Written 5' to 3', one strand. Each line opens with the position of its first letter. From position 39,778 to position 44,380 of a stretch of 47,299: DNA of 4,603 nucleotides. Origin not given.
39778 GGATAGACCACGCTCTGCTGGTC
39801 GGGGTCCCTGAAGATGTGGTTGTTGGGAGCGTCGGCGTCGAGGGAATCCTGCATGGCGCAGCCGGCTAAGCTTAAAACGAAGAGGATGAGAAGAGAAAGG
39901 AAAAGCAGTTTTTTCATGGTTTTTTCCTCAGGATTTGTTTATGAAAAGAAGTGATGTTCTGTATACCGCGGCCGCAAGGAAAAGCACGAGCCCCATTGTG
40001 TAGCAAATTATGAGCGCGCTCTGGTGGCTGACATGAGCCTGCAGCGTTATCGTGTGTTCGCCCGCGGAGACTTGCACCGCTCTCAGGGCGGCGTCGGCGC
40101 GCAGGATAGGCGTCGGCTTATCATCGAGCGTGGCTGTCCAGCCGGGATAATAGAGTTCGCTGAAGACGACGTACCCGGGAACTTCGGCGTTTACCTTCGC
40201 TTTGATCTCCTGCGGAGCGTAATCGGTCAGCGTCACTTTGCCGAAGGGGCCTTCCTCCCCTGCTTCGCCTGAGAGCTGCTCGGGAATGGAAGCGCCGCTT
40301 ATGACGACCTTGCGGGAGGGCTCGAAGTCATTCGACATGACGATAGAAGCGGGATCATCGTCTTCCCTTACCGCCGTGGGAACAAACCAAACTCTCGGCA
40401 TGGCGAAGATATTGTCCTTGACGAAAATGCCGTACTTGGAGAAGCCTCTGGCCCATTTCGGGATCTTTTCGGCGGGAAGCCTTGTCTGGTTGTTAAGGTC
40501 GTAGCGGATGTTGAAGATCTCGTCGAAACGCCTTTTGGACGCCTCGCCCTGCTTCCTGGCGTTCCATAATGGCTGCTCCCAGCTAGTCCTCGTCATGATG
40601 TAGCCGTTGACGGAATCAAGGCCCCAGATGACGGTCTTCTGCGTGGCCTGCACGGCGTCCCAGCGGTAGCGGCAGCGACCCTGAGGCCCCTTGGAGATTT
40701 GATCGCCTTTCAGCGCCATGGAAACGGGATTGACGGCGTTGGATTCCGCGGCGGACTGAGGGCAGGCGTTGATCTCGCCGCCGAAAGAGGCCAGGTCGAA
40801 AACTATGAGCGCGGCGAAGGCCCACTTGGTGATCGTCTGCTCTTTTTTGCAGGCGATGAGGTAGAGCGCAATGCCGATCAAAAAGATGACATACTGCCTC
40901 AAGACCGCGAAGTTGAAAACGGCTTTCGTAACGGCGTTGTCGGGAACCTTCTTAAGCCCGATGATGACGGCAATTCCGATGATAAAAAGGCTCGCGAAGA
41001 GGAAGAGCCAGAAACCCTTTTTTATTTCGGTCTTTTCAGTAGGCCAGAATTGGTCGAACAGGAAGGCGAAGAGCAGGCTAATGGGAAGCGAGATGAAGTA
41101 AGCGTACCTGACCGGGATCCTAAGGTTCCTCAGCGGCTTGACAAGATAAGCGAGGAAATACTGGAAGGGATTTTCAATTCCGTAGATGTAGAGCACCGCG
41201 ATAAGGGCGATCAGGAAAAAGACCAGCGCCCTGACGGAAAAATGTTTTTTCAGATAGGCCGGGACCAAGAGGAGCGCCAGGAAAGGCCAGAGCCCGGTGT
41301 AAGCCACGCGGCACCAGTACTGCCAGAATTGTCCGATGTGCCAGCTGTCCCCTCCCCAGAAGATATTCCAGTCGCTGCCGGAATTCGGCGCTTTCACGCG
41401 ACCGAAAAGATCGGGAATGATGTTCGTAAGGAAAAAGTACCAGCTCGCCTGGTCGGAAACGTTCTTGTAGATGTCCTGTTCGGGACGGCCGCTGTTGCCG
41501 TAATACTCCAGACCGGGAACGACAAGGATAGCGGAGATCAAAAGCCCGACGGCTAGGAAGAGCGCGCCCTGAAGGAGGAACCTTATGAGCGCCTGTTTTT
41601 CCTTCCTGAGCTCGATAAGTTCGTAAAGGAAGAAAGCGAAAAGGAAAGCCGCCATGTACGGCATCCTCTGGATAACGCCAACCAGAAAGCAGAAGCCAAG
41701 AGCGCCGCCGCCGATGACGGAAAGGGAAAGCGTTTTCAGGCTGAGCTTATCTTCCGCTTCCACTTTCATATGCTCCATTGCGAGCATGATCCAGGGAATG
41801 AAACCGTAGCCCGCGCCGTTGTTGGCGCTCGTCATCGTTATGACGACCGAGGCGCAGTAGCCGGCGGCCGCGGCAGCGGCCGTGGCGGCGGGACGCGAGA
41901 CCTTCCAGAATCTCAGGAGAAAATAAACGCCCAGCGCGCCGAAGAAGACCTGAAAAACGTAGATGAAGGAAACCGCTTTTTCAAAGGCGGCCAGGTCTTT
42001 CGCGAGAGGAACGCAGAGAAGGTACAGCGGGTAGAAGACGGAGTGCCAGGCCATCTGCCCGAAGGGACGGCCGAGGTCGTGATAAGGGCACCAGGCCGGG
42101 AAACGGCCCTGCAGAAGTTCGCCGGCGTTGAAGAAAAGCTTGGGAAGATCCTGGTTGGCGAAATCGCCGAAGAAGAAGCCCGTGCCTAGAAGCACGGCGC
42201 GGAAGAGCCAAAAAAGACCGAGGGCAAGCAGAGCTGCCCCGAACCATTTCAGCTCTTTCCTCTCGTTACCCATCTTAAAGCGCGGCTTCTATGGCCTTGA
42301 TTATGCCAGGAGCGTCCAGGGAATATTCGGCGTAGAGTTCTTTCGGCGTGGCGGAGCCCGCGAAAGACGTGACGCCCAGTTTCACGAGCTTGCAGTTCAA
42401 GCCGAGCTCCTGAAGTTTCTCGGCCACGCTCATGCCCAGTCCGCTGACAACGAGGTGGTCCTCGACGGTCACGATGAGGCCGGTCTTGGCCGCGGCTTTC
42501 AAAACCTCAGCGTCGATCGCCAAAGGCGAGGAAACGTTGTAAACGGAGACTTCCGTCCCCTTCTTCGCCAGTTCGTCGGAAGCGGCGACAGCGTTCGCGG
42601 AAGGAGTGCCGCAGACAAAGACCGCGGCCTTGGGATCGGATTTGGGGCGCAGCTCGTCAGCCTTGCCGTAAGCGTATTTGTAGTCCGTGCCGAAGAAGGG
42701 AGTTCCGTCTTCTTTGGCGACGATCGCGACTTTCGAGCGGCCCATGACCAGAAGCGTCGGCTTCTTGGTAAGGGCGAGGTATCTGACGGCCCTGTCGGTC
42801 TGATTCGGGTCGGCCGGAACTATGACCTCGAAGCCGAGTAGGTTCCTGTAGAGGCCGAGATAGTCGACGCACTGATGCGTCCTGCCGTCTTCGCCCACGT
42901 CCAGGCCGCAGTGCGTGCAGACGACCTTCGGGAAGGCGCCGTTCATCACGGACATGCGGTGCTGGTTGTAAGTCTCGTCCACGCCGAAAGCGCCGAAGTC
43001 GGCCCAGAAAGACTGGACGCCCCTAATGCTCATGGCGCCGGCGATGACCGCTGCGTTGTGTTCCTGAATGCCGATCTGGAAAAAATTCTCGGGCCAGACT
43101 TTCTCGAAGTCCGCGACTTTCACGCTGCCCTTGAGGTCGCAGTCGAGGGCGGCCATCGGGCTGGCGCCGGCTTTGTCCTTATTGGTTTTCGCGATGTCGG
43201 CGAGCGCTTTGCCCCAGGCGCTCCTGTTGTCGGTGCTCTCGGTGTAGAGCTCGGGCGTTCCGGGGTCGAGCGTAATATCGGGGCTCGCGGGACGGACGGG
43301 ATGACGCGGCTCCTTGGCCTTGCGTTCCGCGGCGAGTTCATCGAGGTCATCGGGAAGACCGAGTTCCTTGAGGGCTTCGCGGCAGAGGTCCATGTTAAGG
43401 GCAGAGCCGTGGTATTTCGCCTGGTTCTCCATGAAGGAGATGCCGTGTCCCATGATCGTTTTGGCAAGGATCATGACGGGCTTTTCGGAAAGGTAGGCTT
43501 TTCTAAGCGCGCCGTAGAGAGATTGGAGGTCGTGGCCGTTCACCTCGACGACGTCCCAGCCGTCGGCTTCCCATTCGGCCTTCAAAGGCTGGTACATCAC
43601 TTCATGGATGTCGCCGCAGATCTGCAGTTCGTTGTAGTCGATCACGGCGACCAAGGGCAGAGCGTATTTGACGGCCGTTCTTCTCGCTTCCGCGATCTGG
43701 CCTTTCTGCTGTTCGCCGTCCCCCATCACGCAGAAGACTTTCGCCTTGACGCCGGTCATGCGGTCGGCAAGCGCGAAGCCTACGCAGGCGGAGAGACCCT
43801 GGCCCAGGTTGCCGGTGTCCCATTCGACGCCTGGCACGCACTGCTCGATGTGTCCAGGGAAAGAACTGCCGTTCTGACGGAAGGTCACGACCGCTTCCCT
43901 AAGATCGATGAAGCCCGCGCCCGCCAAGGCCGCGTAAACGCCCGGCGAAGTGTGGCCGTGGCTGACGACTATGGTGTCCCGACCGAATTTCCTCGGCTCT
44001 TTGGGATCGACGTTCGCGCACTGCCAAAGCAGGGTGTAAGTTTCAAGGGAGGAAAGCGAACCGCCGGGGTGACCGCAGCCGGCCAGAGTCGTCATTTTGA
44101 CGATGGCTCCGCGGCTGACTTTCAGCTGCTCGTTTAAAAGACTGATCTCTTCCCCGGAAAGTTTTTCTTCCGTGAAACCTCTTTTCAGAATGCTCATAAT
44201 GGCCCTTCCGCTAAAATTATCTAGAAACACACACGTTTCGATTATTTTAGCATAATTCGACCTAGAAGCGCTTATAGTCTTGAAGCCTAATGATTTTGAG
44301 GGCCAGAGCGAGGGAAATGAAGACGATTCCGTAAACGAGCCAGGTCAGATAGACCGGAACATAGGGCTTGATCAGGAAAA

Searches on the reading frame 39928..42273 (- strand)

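Call 37: search_protein_families(library=pfam, proteins=[window:39928-42273:-], max_evalue=0.0001)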
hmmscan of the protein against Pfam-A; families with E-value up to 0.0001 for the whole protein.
window:39928-42273:- (781 aa): 1 family
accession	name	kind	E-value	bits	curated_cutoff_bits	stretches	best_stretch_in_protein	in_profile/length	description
PF09586.16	YfhO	-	7.5e-08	31.6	28.5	1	679-745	755-822/835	Bacterial membrane protein YfhO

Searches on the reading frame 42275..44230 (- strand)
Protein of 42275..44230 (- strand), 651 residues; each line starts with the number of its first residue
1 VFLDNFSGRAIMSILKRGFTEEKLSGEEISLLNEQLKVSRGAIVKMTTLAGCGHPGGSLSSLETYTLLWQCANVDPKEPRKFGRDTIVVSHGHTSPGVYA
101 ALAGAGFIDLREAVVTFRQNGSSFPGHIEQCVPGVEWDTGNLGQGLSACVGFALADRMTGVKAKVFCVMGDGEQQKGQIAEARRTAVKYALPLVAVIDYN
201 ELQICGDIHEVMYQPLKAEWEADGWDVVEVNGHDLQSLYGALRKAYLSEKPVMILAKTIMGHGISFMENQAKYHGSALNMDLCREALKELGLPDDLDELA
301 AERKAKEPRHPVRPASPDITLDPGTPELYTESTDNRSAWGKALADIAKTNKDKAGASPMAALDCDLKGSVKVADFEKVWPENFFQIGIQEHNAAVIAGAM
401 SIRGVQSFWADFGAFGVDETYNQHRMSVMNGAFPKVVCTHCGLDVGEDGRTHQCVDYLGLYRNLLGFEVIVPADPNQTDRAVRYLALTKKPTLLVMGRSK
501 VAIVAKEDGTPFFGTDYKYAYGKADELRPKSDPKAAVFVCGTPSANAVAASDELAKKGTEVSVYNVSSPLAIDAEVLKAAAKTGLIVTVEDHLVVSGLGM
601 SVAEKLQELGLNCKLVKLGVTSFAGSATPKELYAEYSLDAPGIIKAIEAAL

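Call 69: search_protein_families(library=pfam, proteins=[window:42275-44230:-], max_evalue=0.001)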
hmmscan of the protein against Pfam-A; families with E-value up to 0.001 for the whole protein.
window:42275-44230:- (651 aa): 7 families
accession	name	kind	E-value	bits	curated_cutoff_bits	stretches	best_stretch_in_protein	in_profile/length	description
PF00456.26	Transketolase_N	-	4.3e-42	144.7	22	1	47-293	17-278/334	Transketolase, thiamine diphosphate binding domain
PF02779.29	Transket_pyr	-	2.1e-21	76.8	27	1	334-501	4-172/174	Transketolase, pyrimidine binding domain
PF02780.25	Transketolase_C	-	8.5e-16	58.4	25.9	1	525-643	4-124/124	Transketolase, C-terminal domain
PF00676.26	E1_dh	-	2.1e-07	30.7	22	1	140-258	101-224/300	Dehydrogenase E1 component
PF13292.11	DXP_synthase_N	-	1.4e-06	28.3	21.2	1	137-207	108-178/274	1-deoxy-D-xylulose-5-phosphate synthase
PF02775.26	TPP_enzyme_C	-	0.00031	21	21.9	0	140-201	28-83/151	Thiamine pyrophosphate enzyme, C-terminal TPP binding domain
PF09364.15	XFP_N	-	0.00031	20.1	23.7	1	123-238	123-240/364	XFP N-terminal domain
